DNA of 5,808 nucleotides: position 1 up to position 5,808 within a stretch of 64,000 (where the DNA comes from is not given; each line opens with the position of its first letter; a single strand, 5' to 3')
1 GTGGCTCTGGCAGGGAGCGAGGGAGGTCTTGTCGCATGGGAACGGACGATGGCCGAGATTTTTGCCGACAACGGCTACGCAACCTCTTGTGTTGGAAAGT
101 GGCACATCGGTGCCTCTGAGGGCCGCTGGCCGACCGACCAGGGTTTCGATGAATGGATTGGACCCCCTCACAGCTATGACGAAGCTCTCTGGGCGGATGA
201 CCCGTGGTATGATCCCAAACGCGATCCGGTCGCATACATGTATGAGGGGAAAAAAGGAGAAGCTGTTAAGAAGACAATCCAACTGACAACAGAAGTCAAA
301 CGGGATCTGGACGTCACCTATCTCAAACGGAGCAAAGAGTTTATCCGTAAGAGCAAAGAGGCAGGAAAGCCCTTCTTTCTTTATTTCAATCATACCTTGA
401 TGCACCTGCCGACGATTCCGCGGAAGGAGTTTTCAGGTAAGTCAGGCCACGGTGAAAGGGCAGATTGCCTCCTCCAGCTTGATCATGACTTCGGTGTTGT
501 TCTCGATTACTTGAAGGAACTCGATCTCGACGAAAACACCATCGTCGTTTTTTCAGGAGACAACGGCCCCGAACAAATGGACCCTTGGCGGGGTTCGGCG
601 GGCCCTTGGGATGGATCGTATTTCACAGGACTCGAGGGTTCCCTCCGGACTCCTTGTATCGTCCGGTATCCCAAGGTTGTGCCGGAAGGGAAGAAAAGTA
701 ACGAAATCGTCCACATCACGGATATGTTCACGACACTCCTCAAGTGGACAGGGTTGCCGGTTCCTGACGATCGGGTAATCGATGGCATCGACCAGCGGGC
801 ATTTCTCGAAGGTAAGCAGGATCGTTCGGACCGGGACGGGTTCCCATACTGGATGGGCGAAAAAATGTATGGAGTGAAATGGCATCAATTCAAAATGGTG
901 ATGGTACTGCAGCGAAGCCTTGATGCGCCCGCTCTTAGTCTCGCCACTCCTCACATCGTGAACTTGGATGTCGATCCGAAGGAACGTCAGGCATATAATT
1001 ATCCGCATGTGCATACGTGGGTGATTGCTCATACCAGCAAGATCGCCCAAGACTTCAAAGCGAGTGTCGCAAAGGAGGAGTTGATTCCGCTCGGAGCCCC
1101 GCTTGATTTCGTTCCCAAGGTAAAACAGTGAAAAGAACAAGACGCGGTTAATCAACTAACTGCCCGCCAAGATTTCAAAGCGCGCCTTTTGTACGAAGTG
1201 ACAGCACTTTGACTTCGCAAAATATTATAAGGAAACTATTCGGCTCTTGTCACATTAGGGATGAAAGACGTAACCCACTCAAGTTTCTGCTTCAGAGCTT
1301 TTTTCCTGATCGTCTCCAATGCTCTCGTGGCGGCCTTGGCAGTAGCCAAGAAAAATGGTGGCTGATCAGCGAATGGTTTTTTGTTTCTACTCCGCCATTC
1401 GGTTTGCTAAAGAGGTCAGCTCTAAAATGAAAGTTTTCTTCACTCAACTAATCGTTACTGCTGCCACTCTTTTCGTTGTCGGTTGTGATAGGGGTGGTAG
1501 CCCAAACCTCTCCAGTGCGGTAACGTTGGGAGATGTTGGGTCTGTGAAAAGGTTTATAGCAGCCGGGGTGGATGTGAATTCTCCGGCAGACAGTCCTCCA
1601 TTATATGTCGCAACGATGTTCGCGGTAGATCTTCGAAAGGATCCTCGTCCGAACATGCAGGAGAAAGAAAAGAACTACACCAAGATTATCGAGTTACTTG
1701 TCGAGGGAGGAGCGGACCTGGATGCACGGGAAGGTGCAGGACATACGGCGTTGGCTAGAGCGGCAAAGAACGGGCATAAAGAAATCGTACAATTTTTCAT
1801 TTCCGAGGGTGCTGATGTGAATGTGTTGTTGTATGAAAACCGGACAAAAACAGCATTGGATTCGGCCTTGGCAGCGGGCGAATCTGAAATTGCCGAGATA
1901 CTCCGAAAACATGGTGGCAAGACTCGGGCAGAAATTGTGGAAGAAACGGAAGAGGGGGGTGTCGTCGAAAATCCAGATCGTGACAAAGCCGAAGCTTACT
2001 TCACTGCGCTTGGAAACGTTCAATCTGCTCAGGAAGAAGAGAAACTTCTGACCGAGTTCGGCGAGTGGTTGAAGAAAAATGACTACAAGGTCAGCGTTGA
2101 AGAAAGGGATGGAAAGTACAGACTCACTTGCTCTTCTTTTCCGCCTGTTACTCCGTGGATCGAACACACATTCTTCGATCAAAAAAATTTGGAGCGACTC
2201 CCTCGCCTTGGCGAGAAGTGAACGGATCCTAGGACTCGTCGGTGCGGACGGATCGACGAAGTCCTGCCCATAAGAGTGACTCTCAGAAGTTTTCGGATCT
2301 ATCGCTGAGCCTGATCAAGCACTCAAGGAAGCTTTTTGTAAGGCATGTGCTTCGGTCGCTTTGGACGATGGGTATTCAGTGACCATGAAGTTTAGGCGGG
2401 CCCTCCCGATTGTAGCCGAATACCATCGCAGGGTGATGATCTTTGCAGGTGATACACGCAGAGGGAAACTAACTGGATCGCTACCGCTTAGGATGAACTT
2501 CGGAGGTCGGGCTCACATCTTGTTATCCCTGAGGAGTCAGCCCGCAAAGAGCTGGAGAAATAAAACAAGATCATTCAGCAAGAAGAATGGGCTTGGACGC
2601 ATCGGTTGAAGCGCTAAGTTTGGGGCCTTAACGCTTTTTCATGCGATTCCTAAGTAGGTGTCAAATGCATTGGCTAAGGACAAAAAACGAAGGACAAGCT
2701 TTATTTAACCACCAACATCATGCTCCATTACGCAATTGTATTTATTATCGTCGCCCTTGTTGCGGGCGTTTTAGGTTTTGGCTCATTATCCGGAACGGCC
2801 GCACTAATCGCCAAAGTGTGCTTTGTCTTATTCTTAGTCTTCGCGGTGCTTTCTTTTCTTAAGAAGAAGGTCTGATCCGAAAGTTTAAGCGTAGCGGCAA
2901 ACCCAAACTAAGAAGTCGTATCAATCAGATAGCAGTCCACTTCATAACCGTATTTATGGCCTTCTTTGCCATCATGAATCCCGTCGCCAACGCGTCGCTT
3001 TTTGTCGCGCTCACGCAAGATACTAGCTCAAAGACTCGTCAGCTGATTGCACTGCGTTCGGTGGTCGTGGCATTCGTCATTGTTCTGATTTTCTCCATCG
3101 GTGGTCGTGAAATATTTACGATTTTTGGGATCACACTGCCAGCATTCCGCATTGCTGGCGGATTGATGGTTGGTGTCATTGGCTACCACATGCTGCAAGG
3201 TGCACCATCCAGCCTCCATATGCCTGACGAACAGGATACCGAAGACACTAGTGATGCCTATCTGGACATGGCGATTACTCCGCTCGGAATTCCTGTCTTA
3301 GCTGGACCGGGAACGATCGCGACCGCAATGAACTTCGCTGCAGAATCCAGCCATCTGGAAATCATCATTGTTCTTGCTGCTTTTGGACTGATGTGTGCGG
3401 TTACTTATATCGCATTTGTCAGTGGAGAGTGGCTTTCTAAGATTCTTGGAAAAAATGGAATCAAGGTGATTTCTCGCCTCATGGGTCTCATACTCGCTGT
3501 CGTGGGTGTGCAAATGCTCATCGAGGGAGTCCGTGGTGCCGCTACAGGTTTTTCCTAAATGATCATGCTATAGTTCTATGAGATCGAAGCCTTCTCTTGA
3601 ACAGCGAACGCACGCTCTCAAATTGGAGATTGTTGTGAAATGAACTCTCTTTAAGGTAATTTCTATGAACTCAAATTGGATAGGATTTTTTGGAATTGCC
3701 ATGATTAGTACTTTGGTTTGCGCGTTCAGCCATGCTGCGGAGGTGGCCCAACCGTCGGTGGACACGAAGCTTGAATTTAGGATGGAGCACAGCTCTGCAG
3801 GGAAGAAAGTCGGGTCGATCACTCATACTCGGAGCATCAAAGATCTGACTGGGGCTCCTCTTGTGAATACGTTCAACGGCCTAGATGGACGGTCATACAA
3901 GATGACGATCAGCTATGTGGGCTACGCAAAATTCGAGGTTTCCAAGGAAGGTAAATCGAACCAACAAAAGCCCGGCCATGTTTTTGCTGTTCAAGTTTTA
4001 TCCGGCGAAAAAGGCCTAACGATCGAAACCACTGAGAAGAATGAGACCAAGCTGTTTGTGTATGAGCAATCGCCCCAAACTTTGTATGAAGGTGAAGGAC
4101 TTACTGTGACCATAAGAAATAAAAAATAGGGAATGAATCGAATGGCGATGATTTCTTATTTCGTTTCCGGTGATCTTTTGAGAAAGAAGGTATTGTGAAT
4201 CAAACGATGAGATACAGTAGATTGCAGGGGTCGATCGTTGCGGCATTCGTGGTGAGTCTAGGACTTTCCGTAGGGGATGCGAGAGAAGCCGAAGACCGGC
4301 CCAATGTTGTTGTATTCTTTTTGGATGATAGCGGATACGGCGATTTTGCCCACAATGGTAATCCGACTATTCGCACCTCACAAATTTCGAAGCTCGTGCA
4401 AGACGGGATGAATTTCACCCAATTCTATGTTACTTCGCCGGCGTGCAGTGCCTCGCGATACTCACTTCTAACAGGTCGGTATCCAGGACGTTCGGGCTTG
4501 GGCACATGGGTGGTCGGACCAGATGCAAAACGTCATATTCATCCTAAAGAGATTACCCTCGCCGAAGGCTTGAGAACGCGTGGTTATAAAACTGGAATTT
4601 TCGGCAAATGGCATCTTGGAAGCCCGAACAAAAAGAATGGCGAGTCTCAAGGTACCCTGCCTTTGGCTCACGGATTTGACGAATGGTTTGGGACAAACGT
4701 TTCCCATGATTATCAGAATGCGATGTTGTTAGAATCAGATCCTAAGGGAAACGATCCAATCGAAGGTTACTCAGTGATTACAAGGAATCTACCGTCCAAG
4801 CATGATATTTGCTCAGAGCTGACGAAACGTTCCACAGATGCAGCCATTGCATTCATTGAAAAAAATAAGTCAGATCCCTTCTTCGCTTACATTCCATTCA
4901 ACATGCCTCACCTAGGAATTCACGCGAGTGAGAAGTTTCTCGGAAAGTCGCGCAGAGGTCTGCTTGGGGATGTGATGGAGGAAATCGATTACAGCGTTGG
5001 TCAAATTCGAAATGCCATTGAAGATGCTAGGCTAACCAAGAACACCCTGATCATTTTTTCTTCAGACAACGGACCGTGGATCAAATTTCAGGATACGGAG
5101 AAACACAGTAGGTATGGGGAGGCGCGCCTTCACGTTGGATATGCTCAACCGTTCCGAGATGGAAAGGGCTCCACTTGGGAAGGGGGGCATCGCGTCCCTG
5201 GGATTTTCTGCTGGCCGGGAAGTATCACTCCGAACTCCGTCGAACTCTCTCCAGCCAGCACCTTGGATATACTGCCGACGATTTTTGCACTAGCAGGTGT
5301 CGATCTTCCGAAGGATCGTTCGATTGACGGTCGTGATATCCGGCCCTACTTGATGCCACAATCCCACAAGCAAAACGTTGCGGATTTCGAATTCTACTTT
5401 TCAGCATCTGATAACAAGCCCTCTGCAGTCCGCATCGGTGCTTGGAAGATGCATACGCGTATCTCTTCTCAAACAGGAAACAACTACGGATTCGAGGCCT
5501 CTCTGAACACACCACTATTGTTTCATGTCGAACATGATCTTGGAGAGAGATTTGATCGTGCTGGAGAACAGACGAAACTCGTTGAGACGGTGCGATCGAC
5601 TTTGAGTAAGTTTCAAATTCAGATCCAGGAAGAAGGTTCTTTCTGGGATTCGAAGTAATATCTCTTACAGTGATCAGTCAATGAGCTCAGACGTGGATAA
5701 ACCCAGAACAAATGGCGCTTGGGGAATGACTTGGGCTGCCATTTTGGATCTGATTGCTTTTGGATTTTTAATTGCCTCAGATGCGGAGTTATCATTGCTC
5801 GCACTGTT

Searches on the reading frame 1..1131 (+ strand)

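Call 41: search_protein_families(library=pfam, proteins=[window:1-1131:+], max_evalue=0.00001)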
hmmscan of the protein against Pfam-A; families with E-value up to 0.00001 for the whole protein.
window:1-1131:+ (376 aa): 2 families
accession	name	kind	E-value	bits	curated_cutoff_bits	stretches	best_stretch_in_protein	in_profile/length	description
PF00884.28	Sulfatase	-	4.5e-29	102.2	25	1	12-251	78-300/301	Sulfatase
PF16347.10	SGSH_C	-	4.9e-09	36.9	29.3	1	212-305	13-112/154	N-sulphoglucosamine sulphohydrolase, C-terminal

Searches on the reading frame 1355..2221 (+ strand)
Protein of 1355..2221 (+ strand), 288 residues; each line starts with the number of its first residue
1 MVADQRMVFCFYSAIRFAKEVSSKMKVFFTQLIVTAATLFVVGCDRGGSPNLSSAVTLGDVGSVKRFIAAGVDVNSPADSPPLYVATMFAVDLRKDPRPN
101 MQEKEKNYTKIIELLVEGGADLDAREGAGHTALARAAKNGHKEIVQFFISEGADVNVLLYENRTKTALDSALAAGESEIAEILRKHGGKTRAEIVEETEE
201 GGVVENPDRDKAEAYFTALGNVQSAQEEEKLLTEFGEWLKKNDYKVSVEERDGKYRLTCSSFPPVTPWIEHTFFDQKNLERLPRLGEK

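Call 40: find_encoding_contigs(protein=window:1355-2221:+, flank=10000, max_places=6)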
Protein window:1355-2221:+ (288 aa): no gene with exactly this product is on record in the collection.

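Call 41: search_protein_families(library=pfam, proteins=[window:1355-2221:+], max_evalue=0.00001)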
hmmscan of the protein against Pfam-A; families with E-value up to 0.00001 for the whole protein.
window:1355-2221:+ (288 aa): 5 families
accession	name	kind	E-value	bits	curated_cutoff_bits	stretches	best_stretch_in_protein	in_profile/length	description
PF12796.13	Ank_2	-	1.4e-14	54.9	27.3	1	106-188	7-84/90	Ankyrin repeats (3 copies)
PF00023.36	Ank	-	2.7e-12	46.7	21.1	0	129-157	2-30/33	Ankyrin repeat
PF13637.12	Ank_4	-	1.2e-11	44.9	22.7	1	106-149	7-50/50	Ankyrin repeats (many copies)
PF13606.12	Ank_3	-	1.1e-07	31.9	22.3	0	129-157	2-30/30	Ankyrin repeat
PF13857.12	Ank_5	-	4.3e-07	30.6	27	1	115-169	1-54/56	Ankyrin repeats (many copies)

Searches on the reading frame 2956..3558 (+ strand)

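Call 41: search_protein_families(library=pfam, proteins=[window:2956-3558:+], max_evalue=0.00001)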
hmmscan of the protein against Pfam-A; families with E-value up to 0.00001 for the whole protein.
window:2956-3558:+ (200 aa): 1 family
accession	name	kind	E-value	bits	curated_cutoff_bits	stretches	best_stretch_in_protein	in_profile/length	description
PF01914.23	MarC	-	4.3e-51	173.7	23.9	1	2-195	10-202/203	MarC family integral membrane protein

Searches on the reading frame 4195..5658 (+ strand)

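Call 41: search_protein_families(library=pfam, proteins=[window:4195-5658:+], max_evalue=0.00001)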
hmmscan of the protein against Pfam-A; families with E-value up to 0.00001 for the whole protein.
window:4195-5658:+ (487 aa): 2 families
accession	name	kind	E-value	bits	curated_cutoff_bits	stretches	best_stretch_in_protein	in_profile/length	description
PF00884.28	Sulfatase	-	2.2e-51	175.4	25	1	36-369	1-301/301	Sulfatase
PF14707.11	Sulfatase_C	-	6.7e-06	27.1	30.9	0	398-477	5-96/127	C-terminal region of aryl-sulfatase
